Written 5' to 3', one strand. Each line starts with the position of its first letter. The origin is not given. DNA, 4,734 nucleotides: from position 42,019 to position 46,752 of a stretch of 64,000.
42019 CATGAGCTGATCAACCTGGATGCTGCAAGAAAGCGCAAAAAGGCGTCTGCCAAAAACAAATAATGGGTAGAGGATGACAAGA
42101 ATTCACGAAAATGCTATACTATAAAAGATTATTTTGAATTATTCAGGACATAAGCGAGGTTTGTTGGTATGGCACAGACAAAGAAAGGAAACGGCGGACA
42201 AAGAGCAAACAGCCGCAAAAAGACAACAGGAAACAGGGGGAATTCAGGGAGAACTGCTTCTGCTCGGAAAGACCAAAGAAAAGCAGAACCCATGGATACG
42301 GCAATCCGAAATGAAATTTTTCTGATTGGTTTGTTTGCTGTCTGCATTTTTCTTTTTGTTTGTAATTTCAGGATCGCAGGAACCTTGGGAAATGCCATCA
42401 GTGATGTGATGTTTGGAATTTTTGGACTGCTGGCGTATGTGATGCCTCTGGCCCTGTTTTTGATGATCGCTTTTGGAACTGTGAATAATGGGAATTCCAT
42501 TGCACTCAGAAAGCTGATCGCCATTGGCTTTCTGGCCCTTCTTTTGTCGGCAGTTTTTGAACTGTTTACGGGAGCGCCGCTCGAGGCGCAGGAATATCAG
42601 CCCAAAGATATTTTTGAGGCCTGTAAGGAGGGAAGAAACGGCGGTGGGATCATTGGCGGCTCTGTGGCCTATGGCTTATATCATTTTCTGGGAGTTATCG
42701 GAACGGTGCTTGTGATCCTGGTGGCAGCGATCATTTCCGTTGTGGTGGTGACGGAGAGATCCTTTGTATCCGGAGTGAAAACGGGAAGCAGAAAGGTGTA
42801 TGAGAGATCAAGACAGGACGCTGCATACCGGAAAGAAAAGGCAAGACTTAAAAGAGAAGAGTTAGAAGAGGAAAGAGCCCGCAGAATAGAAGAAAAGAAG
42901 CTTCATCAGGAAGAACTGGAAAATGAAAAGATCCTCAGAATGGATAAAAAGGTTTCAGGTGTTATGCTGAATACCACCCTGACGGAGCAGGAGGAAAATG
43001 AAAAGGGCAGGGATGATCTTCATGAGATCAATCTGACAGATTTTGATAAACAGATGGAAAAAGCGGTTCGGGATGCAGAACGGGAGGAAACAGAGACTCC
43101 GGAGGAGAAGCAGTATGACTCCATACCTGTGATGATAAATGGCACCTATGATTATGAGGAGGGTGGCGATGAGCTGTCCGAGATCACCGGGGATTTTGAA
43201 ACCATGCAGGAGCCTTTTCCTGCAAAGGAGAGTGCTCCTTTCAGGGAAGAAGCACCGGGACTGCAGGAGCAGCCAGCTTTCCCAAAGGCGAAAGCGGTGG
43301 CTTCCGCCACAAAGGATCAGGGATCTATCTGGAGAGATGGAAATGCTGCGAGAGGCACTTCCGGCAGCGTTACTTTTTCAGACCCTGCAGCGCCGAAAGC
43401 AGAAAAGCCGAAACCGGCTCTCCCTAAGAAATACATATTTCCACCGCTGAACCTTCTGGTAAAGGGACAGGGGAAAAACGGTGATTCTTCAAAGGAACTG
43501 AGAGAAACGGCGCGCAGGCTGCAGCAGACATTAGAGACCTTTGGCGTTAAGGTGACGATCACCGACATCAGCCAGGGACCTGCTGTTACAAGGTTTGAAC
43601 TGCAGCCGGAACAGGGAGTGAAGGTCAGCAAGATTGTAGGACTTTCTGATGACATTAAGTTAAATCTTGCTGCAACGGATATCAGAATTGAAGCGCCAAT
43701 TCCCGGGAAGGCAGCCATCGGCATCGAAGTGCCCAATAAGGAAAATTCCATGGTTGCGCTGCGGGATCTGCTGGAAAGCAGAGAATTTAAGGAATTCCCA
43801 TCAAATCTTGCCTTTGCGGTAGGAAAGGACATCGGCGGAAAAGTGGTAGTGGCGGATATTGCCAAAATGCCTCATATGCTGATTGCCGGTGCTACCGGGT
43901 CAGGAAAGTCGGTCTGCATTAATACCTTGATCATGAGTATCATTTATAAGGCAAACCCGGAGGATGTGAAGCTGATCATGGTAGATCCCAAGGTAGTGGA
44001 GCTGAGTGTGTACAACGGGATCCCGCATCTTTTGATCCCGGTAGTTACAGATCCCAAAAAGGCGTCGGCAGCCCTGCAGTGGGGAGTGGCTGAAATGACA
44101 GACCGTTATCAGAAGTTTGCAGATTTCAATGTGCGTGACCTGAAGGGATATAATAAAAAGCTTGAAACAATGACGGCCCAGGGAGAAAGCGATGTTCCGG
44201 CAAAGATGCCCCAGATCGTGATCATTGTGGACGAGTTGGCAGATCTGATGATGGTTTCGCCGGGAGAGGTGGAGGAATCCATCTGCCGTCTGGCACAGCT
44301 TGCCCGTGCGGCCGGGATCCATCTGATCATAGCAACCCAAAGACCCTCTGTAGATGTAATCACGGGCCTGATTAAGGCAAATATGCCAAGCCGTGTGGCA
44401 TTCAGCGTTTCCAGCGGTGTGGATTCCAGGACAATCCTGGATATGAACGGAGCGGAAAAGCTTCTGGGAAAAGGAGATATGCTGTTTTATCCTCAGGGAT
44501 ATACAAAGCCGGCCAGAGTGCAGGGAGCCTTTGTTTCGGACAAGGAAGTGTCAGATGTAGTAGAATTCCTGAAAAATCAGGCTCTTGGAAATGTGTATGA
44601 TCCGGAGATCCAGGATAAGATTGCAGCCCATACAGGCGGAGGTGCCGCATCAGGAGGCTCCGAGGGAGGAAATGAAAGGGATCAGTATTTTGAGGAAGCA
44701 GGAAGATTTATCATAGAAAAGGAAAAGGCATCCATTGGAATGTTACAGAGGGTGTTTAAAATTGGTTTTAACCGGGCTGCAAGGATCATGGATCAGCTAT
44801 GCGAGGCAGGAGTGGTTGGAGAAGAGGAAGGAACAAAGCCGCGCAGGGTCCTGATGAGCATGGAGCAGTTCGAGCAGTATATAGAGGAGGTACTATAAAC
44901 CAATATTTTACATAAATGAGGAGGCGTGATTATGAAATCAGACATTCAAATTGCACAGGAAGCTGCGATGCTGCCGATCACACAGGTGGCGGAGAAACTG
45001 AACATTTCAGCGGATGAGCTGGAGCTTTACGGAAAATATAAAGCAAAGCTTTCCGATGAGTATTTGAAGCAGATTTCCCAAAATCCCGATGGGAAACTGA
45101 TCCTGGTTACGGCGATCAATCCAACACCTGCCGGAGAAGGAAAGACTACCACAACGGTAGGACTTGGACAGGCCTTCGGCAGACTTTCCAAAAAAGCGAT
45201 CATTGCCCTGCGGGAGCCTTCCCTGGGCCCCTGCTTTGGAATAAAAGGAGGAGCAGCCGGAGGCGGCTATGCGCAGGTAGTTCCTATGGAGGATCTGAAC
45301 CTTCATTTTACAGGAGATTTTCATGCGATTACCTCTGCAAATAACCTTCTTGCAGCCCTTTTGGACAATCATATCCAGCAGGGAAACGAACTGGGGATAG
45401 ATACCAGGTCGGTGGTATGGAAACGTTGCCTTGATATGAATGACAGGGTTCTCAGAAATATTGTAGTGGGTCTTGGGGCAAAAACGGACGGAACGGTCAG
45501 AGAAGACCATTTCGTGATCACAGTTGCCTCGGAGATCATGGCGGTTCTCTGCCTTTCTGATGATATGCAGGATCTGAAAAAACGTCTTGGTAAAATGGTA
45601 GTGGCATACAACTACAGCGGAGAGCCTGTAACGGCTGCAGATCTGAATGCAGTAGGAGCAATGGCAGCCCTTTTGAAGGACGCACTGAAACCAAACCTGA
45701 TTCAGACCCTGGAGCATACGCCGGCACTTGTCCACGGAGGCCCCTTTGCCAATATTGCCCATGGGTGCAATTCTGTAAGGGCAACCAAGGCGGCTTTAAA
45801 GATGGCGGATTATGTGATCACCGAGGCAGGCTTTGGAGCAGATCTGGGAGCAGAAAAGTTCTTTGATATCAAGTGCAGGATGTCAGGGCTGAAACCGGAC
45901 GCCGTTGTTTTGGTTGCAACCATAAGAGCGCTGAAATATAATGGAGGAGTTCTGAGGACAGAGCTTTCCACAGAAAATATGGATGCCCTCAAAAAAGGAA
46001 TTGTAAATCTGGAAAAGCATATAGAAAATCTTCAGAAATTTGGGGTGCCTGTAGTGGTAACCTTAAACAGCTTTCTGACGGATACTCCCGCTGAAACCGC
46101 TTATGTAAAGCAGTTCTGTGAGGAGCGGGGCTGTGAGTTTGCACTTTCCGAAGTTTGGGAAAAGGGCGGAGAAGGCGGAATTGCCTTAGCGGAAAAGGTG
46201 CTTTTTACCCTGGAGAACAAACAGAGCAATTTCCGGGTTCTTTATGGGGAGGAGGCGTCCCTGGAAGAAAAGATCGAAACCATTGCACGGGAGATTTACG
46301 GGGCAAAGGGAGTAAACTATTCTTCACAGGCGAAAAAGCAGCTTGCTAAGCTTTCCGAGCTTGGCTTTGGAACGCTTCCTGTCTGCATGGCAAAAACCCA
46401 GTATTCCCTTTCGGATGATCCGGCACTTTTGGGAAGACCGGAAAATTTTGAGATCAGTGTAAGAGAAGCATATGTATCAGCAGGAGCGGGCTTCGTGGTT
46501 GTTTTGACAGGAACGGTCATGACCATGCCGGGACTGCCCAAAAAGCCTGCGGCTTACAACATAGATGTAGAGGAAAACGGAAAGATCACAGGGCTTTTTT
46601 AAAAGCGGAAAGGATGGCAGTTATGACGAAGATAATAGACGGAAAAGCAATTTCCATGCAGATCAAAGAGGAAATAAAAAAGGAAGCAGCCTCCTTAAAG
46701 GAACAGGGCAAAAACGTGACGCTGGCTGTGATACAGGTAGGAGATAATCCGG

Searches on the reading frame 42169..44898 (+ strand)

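Call 31: search_protein_families(library=pfam, proteins=[window:42169-44898:+], max_evalue=0.00001)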
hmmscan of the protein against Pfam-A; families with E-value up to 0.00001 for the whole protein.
window:42169-44898:+ (909 aa): 4 families
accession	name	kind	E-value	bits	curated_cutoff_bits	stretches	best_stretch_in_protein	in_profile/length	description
PF01580.24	FtsK_SpoIIIE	-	9.1e-70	235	24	1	531-728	2-221/221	FtsK/SpoIIIE family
PF17854.6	FtsK_alpha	-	5.4e-33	113.7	22.9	1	424-523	1-101/101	FtsK alpha domain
PF09397.16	FtsK_gamma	-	1.1e-26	92.8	30.6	1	836-896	2-62/63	Ftsk gamma domain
PF13491.11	FtsK_4TM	-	3.8e-13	49.9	23.1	1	70-201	47-165/171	4TM region of DNA translocase FtsK/SpoIIIE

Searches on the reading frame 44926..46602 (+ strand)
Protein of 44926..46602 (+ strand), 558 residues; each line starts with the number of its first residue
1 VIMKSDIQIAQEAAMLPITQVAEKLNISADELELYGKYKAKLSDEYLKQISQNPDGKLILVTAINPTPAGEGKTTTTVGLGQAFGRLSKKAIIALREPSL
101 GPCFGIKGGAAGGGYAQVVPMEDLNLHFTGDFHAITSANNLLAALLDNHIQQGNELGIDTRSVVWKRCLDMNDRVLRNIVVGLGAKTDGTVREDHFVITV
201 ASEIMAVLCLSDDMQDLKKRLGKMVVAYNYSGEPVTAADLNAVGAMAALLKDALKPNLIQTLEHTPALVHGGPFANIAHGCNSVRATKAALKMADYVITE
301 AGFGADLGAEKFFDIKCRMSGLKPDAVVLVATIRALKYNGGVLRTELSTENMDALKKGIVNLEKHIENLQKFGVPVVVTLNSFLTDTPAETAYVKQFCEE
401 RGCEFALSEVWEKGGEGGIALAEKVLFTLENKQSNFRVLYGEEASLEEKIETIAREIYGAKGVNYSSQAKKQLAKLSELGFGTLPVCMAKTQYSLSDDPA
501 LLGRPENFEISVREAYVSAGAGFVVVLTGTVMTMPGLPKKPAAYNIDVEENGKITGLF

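Call 31: search_protein_families(library=pfam, proteins=[window:44926-46602:+], max_evalue=0.00001)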
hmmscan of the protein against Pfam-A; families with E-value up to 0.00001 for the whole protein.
window:44926-46602:+ (558 aa): 1 family
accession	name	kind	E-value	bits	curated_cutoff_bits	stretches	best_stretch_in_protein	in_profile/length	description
PF01268.25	FTHFS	-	1.2e-280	932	27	1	4-558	1-556/556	Formate--tetrahydrofolate ligase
